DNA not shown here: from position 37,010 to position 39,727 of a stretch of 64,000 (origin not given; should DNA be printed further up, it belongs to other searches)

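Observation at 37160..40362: High-GC island encoding a CHAP-amidase / Cys-repeat / beta-propeller secreted protein and a lipoprotein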

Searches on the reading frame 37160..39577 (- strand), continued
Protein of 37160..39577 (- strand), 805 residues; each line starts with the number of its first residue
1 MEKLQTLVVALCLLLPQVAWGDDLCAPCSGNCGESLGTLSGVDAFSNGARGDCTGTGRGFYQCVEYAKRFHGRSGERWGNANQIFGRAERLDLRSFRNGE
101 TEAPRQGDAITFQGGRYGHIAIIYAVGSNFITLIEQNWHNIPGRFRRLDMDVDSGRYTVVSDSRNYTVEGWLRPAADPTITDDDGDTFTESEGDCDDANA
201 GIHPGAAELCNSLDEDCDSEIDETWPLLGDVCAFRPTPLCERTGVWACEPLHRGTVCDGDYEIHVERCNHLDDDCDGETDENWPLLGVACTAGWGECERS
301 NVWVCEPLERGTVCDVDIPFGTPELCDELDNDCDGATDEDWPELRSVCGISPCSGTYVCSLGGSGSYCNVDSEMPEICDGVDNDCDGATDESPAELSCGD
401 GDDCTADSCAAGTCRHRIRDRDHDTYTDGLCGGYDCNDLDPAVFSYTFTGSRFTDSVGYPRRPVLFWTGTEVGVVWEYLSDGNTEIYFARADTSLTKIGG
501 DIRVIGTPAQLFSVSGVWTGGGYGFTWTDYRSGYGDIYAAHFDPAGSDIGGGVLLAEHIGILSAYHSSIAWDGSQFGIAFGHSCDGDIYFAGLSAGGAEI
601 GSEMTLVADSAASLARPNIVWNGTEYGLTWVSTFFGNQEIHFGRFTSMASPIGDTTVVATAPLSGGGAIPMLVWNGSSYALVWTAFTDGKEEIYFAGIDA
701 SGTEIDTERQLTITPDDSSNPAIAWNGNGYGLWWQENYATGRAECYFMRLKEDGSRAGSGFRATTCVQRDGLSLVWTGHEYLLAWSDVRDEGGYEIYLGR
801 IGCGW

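Call 19: search_solved_structures(query=window:37160-39577:-, max_evalue=1, show_alignments=2)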
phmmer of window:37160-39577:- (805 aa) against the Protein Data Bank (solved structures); distinct sequences matched with E-value up to 1: 8.
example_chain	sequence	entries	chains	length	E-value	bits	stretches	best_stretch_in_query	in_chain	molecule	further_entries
3a2z_A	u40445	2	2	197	3.3e-05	25.4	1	61-176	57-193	Bifunctional glutathionylspermidine synthetase/amidase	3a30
3a2y_A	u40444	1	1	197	0.00015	23.2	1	91-176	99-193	Bifunctional glutathionylspermidine synthetase/amidase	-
2io7_A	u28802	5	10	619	0.0003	22.2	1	61-177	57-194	Bifunctional glutathionylspermidine synthetase/amidase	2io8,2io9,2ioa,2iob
4csh_A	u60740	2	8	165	0.00063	21.1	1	74-143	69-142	LYSK | ORF30/ORF32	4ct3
4olk_A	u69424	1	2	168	0.00066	21.1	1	74-143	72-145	Endolysin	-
8h1i_A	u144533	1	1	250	0.00086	20.7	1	61-139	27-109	Endolysin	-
8xyf_A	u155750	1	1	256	0.0009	20.6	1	61-139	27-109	Endolysin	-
3o98_A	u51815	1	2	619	0.0011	20.4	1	91-177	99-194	Bifunctional glutathionylspermidine synthetase/amidase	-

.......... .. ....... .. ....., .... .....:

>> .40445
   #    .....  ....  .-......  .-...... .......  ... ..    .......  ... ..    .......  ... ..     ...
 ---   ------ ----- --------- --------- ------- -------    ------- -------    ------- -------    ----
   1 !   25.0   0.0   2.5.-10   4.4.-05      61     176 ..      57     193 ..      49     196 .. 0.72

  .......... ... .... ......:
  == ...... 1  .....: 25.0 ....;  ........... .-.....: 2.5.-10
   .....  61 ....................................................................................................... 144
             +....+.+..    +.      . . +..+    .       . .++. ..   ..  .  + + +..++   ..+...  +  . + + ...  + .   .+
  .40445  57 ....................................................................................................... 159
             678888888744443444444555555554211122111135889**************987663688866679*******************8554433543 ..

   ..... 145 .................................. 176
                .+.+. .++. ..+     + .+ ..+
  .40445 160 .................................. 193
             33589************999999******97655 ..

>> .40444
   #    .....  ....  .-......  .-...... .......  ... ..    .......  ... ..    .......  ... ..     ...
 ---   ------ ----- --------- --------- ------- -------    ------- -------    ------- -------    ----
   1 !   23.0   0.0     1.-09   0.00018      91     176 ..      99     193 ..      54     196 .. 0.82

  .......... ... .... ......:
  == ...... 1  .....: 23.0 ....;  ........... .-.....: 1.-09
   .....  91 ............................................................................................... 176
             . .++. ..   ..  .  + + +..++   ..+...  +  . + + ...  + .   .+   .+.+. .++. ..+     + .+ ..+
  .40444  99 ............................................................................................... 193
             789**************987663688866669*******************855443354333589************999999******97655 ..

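Call 23: predict_structure(alignment_id=A1)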
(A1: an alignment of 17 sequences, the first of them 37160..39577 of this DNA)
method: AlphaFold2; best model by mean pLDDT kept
length: 805 residues; sequences in the alignment: 17
mean_pLDDT: 55.7   pTM: 0.49
mean pLDDT of the five models: 55.7, 55.5, 54.3, 54.3, 51.5
residues with pLDDT >= 90: 119; 70-90: 206; 50-70: 52; < 50: 428
segments of 3 or more residues with pLDDT < 50: 1-3, 14-268, 270-378, 380-382, 391-443
pLDDT, mean of each block of 10 residues (from residue 1): 54 39 22 21 23 21 21 25 32 33 34 39 34 37 37 39 38 30 34 29 31 39 27 24 25 24 37 44 28 24 24 24 37 42 28 26 29 44 50 33 32 35 38 39 65 80 89 87 81 87 72 84 87 83 78 77 85 91 81 84 78 79 93 83 91 89 74 93 86 92 86 84 90 86 87 84 85 87 89 83 59
secondary structure, 60 per line:
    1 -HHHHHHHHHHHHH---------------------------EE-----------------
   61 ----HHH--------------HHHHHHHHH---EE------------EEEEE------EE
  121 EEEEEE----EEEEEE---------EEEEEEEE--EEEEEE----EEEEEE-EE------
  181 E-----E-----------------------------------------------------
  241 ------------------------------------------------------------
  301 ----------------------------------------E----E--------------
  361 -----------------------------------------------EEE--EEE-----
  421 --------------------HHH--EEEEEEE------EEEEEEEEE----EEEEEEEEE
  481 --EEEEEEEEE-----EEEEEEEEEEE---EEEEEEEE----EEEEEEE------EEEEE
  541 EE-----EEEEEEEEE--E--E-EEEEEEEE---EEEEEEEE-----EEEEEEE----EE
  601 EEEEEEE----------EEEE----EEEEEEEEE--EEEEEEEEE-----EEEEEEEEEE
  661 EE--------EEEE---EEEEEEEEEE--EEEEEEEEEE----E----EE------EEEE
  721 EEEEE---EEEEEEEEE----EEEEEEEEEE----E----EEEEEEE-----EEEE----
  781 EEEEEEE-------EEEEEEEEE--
elements in order (helices of 4 or more, strands of 3 or more residues): H2-14 H82-90 E108-112 E119-126 E131-136 E146-153 E156-161 E166-171 E408-410 E413-415 E446-452 E459-467 E472-480 E483-491 E497-507 E511-518 E523-529 E536-542 E548-556 E564-571 E575-582 E588-594 E599-607 E618-621 E626-634 E637-645 E651-662 E671-674 E678-687 E690-699 E717-725 E729-737 E742-751 E761-767 E773-776 E781-787 E795-803

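Call 26: fold_search(model_id=the predicted structure, library=pdb)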
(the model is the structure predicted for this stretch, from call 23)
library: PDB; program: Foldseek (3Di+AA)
matches with E <= 10: 1393; with E <= 0.001: 538
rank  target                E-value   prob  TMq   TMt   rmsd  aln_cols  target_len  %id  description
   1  9q5g_B                3.3e-08  1.00  0.26  0.29  12.2       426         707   10  Human prolyl endopeptidase (PREP) - apo form (released 2026-01-21)
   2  7seu_D                3.5e-08  1.00  0.30  0.70   5.4       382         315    9  Crystal structure of E coli contaminant protein YncE co-purified with a plant protein (released 2022-04-20)
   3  9q5x_A                3.9e-08  1.00  0.25  0.28  13.4       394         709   12  Human prolyl endopeptidase (PREP) - complex with KT-2-74 (released 2026-01-21)
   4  9ivd_B                4.3e-08  1.00  0.31  0.60   6.0       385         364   13  Cryo-EM structure of CyclinD1 bound AMBRA1-DDB1 (released 2025-04-23)
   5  7y5u_B                4.7e-08  1.00  0.27  0.50   8.9       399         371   10  Cryo-EM structure of the monomeric human CAF1LC-H3-H4 complex (released 2023-08-16)
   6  8shj_B                5.5e-08  1.00  0.27  0.57   7.4       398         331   11  Crystal structure of the WD-repeat domain of human WDR91 in complex with MR45279 (released 2023-07-05)
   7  3gvk_B                6.7e-08  1.00  0.29  0.34  11.8       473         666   10  Crystal structure of endo-neuraminidase NF mutant (released 2010-03-02)
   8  8iqf_G                9.9e-08  1.00  0.29  0.55   6.2       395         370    9  Cryo-EM structure of the dimeric human CAF1-H3-H4 complex (released 2023-08-16)
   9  1v0e_A                1.0e-07  1.00  0.29  0.34  12.0       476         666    9  Endosialidase of Bacteriophage K1F (released 2004-12-13)
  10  4mc7_A                1.0e-07  1.00  0.25  0.47   9.3       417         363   11  Crystal structure of a subtype N11 neuraminidase-like protein of A/flat-faced bat/Peru/033/2010 (H18N11) (released 2013-10-23)
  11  9q5g_A                1.2e-07  1.00  0.26  0.29  12.1       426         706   10  Human prolyl endopeptidase (PREP) - apo form (released 2026-01-21)
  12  4d8s                  1.3e-07  1.00  0.26  0.46   8.3       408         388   10  Influenza NA in complex with antiviral compound (released 2013-02-13)
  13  3pe7                  1.4e-07  1.00  0.29  0.56   8.7       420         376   10  Oligogalacturonate lyase in complex with manganese (released 2010-11-03)
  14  5tih_A                1.5e-07  1.00  0.26  0.52   8.2       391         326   10  Structural basis for inhibition of erythrocyte invasion by antibodies to Plasmodium falciparum protein CyRPA (released 2017-03-01)
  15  8t55_A                1.5e-07  1.00  0.27  0.55   7.0       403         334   11  Co-crystal structure of the WD-repeat domain of human WDR91 in complex with MR46654 (released 2023-07-05)
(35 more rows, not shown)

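Call 27: find_encoding_contigs(protein=P0001, flank=2000, max_places=3)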
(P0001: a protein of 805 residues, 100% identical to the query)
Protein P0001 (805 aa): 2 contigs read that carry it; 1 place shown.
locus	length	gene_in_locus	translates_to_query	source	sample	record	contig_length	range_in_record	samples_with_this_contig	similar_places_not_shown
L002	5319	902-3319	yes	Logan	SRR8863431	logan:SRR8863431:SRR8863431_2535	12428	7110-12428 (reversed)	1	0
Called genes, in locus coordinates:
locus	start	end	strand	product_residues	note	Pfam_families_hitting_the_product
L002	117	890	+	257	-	-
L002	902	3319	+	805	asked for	PF05257:CHAP, PF11617:Cu-binding_MopE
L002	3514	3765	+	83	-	-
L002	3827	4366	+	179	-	PF09900:DUF2127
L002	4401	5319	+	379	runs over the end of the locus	PF26514:DUF8173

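Call 30: find_encoding_contigs(protein=P0012, flank=6000, max_places=2)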
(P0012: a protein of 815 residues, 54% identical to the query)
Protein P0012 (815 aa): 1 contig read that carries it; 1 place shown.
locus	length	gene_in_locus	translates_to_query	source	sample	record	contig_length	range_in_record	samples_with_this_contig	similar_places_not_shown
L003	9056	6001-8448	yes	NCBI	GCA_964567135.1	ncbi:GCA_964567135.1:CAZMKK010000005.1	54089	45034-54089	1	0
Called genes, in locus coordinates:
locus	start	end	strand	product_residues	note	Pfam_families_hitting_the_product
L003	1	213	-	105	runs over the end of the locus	-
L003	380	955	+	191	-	PF04542:Sigma70_r2, PF08281:Sigma70_r4_2 (weak), PF04545:Sigma70_r4 (weak)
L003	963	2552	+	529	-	-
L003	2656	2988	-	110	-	-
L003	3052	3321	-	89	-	-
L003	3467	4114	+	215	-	-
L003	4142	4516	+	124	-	-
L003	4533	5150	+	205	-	-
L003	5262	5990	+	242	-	-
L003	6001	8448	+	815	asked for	PF01551:Peptidase_M23, PF11617:Cu-binding_MopE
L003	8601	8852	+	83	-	-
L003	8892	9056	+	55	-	?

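Call 31: find_encoding_contigs(protein=P0015, flank=6000, max_places=2)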
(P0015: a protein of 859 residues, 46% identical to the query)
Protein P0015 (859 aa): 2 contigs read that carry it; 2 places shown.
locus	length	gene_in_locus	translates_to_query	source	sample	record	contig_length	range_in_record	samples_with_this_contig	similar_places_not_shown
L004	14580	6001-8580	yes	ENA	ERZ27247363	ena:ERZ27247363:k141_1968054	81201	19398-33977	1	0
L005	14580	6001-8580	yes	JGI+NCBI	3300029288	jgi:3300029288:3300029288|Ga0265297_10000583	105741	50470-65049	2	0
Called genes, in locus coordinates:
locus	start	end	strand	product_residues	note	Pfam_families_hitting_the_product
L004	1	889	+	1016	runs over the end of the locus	PF02384:N6_Mtase, PF20473:MmeI_Mtase (faint), PF07669:Eco57I, PF18135:Type_ISP_C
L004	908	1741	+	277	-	-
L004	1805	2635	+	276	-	PF04055:Radical_SAM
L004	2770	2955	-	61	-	PF07411:DUF1508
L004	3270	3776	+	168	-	PF20358:DUF6653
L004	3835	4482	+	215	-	PF01789:PsbP (faint)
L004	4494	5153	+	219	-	-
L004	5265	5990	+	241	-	-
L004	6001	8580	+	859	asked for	PF01551:Peptidase_M23, PF11617:Cu-binding_MopE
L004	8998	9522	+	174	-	PF09900:DUF2127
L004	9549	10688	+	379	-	PF26514:DUF8173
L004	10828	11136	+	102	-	PF01880:Desulfoferrodox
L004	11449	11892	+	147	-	PF13473:Cupredoxin_1 (weak), PF00127:Copper-bind (weak)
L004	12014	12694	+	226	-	PF02525:Flavodoxin_2, PF03358:FMN_red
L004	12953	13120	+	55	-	-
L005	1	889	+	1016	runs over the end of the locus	PF02384:N6_Mtase, PF20473:MmeI_Mtase (faint), PF07669:Eco57I, PF18135:Type_ISP_C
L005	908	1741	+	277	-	-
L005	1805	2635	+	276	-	PF04055:Radical_SAM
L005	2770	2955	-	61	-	PF07411:DUF1508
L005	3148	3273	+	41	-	-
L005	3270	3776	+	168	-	PF20358:DUF6653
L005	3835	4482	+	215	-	PF01789:PsbP (faint)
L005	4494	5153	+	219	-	-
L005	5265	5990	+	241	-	-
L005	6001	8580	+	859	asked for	PF01551:Peptidase_M23, PF11617:Cu-binding_MopE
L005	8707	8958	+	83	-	-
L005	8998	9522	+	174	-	PF09900:DUF2127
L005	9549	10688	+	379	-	PF26514:DUF8173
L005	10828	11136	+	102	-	PF01880:Desulfoferrodox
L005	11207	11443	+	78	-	-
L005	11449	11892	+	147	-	PF13473:Cupredoxin_1 (weak), PF00127:Copper-bind (weak)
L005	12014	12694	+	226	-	PF02525:Flavodoxin_2, PF03358:FMN_red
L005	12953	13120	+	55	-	-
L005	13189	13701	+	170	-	PF00210:Ferritin (weak), PF02915:Rubrerythrin, PF23458:DUF7130 (weak), PF21349:RUBY_RBDX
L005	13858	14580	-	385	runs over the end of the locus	PF01368:DHH (faint)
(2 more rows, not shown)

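Call 32: find_encoding_contigs(protein=P0003, flank=6000, max_places=2)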
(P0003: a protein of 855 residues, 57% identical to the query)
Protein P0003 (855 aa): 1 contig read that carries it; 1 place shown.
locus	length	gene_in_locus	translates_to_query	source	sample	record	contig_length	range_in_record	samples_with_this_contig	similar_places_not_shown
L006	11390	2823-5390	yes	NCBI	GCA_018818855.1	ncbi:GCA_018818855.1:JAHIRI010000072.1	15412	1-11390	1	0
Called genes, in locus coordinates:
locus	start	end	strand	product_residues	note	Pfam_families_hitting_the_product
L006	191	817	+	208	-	PF01789:PsbP (weak)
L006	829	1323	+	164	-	PF23211:LRR_LRWD1 (weak), PF00560:LRR_1 (faint), PF13855:LRR_8, PF23598:LRR_14, PF13516:LRR_6 (faint), PF12799:LRR_4 (weak), PF13855:LRR_8, PF12799:LRR_4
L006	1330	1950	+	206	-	-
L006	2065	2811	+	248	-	-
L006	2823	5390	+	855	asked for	PF05257:CHAP, PF11617:Cu-binding_MopE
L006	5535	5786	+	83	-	-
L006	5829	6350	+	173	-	PF09900:DUF2127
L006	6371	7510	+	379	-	PF04519:Bactofilin (faint), PF26514:DUF8173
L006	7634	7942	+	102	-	PF01880:Desulfoferrodox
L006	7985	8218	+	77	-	-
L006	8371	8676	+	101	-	PF13473:Cupredoxin_1, PF00127:Copper-bind (weak)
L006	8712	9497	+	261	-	PF21349:RUBY_RBDX, PF02525:Flavodoxin_2, PF03358:FMN_red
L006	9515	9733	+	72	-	PF10967:DUF2769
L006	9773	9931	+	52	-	PF06397:Desulfoferrod_N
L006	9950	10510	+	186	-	PF00210:Ferritin, PF02915:Rubrerythrin, PF23458:DUF7130 (weak), PF21349:RUBY_RBDX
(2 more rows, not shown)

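Call 35: find_encoding_contigs(protein=P0004, flank=6000, max_places=2)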
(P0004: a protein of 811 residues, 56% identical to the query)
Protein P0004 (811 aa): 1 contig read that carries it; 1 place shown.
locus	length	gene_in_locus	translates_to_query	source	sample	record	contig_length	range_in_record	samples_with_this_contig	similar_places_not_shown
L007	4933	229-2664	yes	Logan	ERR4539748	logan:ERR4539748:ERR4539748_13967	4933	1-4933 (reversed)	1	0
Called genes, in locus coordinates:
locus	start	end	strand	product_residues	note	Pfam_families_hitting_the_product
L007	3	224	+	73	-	?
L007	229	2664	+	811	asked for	PF05257:CHAP, PF11617:Cu-binding_MopE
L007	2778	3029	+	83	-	-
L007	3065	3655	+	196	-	PF09900:DUF2127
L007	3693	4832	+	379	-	PF26514:DUF8173 (weak)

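Call 36: find_encoding_contigs(protein=P0013, flank=6000, max_places=2)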
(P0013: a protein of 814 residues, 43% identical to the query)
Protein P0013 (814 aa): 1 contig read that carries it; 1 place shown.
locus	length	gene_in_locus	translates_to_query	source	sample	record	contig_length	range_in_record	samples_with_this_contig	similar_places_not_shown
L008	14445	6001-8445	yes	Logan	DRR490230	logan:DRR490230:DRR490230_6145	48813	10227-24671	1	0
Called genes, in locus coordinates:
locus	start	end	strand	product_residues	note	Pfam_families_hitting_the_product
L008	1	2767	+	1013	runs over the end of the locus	PF02384:N6_Mtase, PF07669:Eco57I (weak), PF18135:Type_ISP_C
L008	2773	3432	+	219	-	PF01936:NYN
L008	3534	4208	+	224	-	PF01789:PsbP (weak)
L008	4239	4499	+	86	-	PF01541:GIY-YIG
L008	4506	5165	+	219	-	-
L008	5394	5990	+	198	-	-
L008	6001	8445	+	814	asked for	PF01551:Peptidase_M23, PF11617:Cu-binding_MopE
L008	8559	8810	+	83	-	-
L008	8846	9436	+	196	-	PF09900:DUF2127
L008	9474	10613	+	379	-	PF26514:DUF8173 (weak)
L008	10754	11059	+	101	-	PF01880:Desulfoferrodox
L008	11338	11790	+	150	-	PF13473:Cupredoxin_1 (weak), PF00127:Copper-bind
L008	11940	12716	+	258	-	PF21349:RUBY_RBDX, PF02525:Flavodoxin_2, PF03358:FMN_red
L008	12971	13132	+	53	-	-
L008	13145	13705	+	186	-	PF00210:Ferritin, PF02915:Rubrerythrin, PF23458:DUF7130 (weak), PF21349:RUBY_RBDX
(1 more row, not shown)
